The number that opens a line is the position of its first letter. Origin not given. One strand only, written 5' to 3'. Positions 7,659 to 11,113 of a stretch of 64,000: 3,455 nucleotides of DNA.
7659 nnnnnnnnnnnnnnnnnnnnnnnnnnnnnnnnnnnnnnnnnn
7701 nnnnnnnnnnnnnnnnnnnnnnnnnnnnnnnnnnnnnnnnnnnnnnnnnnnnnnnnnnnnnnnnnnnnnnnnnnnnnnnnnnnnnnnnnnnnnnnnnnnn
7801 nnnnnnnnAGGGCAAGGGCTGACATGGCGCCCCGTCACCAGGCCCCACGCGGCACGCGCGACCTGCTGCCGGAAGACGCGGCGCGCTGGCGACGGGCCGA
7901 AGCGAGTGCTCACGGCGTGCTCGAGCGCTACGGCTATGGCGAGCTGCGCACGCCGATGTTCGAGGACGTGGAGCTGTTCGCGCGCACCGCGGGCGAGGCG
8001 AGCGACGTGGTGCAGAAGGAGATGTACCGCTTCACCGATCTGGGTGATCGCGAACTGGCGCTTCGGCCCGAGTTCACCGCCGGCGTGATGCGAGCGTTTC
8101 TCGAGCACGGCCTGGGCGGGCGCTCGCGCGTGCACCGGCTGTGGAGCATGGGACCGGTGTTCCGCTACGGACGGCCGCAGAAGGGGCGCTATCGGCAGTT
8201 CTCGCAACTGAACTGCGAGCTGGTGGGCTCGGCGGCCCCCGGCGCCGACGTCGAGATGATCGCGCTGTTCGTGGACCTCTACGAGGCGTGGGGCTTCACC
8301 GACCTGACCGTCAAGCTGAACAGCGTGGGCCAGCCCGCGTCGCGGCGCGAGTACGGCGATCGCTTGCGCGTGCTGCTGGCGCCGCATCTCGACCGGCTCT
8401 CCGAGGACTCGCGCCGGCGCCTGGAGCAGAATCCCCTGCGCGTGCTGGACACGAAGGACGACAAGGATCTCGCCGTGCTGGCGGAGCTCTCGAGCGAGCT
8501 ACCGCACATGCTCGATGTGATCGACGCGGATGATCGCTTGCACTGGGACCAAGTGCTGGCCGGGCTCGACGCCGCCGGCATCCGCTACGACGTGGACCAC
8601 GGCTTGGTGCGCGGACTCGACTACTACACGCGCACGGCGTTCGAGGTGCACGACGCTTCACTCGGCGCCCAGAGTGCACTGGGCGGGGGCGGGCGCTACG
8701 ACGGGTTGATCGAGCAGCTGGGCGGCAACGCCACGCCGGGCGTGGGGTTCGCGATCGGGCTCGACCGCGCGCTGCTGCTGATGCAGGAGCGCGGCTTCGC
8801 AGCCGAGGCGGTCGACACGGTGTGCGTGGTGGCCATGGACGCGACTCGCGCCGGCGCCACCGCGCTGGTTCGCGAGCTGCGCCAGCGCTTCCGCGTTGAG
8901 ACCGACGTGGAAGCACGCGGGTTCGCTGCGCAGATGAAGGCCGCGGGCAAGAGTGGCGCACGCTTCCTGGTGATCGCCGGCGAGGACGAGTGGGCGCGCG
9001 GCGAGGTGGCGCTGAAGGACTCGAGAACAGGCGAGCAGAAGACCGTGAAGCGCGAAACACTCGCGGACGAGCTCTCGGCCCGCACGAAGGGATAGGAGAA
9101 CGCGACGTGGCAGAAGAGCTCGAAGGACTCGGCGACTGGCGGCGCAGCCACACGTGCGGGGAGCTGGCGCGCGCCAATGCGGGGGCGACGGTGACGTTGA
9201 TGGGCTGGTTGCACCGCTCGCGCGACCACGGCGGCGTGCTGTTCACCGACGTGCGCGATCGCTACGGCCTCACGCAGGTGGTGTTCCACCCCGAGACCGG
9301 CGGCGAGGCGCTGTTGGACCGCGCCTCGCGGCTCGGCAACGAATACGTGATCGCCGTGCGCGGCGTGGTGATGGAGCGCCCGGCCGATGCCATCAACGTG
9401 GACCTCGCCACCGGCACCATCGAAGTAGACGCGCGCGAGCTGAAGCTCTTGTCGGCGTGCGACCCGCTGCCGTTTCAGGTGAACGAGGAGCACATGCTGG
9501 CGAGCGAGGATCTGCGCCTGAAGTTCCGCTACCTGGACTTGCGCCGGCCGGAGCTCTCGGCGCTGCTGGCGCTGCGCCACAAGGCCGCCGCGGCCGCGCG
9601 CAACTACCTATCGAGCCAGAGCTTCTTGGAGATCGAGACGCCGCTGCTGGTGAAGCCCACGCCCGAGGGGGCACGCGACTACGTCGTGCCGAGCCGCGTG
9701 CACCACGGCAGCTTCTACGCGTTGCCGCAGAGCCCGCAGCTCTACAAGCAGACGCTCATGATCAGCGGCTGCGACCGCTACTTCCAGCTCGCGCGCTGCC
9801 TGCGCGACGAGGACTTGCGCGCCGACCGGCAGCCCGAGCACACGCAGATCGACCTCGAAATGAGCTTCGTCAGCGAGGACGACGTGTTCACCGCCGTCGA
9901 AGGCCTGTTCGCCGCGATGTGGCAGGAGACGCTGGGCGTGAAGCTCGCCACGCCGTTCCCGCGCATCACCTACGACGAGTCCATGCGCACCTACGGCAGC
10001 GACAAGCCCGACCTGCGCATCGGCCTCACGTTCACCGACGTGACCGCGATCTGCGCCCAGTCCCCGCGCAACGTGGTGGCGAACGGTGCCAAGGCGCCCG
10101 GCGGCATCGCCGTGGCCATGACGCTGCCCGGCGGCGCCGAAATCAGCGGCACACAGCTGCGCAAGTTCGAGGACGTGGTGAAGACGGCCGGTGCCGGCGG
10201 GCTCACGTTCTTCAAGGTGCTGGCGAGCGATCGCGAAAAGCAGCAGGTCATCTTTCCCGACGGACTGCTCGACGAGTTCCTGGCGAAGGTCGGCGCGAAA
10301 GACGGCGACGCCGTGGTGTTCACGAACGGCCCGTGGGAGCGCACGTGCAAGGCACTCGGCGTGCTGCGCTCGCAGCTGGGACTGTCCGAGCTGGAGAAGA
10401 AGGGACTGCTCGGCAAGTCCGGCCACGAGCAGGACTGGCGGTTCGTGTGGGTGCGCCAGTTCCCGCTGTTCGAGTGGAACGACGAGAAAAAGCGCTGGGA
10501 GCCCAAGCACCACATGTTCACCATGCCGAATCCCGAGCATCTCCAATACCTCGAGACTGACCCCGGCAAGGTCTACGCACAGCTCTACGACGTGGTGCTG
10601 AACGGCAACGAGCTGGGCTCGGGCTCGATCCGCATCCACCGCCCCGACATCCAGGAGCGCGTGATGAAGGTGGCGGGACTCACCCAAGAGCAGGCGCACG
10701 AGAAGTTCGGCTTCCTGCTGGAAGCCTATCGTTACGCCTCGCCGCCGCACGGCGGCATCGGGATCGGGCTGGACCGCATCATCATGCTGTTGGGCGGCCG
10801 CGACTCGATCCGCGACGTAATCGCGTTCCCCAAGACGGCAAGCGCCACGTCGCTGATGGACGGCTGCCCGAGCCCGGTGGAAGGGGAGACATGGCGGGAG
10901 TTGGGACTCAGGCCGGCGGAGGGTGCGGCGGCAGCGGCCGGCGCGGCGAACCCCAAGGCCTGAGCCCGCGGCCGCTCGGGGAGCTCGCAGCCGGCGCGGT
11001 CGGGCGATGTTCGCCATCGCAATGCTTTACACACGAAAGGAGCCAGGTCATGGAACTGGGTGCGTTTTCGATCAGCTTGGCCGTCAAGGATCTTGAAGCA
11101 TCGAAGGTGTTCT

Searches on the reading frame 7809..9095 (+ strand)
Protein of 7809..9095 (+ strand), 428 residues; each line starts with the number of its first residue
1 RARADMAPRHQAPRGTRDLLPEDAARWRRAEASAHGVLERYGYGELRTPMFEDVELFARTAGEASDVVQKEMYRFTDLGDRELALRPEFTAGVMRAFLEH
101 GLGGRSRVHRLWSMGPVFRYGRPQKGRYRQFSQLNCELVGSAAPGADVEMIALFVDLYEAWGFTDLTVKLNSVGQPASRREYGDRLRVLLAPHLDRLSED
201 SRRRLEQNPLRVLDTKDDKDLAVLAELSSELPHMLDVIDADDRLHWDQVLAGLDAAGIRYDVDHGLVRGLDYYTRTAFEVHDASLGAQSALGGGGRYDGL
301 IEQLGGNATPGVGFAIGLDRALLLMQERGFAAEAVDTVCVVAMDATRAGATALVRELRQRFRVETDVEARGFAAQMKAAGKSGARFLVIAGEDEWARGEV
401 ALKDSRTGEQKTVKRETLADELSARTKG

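Call 48: search_protein_families(library=pfam, proteins=[window:7809-9095:+], max_evalue=0.0001)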
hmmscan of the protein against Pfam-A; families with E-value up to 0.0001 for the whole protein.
window:7809-9095:+ (428 aa): 3 families
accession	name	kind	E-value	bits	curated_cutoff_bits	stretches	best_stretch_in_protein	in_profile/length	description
PF13393.11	tRNA-synt_His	-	1.3e-47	163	25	1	15-320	1-307/308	Histidyl-tRNA synthetase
PF00587.30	tRNA-synt_2b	-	4.9e-13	50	29.3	1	73-327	1-177/179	tRNA synthetase class II core domain (G, H, P, S and T)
PF03129.25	HGTP_anticodon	-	8e-12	45.6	21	1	338-424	2-93/94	Anticodon binding domain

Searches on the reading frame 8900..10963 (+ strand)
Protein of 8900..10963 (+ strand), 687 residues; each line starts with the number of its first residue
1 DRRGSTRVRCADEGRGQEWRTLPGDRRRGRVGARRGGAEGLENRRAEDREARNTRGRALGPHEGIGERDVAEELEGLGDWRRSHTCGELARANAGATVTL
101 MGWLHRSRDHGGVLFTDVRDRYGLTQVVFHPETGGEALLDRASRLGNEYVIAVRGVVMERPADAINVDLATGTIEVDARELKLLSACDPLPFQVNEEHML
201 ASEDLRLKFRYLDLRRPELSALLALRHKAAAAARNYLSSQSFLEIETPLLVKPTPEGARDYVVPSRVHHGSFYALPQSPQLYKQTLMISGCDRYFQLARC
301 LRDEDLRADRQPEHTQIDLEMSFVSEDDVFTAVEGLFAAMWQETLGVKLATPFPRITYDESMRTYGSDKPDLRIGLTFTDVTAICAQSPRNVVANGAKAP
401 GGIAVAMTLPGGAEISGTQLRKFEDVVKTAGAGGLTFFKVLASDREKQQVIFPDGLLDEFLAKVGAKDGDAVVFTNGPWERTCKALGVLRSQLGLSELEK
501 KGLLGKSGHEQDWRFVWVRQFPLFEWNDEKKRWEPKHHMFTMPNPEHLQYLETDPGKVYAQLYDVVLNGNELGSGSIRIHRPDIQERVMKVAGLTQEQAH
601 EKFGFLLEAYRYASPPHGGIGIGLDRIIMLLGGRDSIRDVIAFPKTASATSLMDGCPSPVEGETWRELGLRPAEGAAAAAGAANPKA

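Call 48: search_protein_families(library=pfam, proteins=[window:8900-10963:+], max_evalue=0.0001)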
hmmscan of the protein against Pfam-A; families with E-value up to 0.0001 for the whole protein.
window:8900-10963:+ (687 aa): 3 families
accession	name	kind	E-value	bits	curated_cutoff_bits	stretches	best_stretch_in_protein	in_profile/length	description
PF00152.25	tRNA-synt_2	-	7.3e-114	380.4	25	1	202-646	1-307/308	tRNA synthetases class II (D, K and N)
PF01336.31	tRNA_anti-codon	-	2.2e-12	47.2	27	1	98-183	1-74/75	OB-fold nucleic acid binding domain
PF02938.19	GAD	-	2.4e-11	44.1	23.4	1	399-486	7-95/95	GAD domain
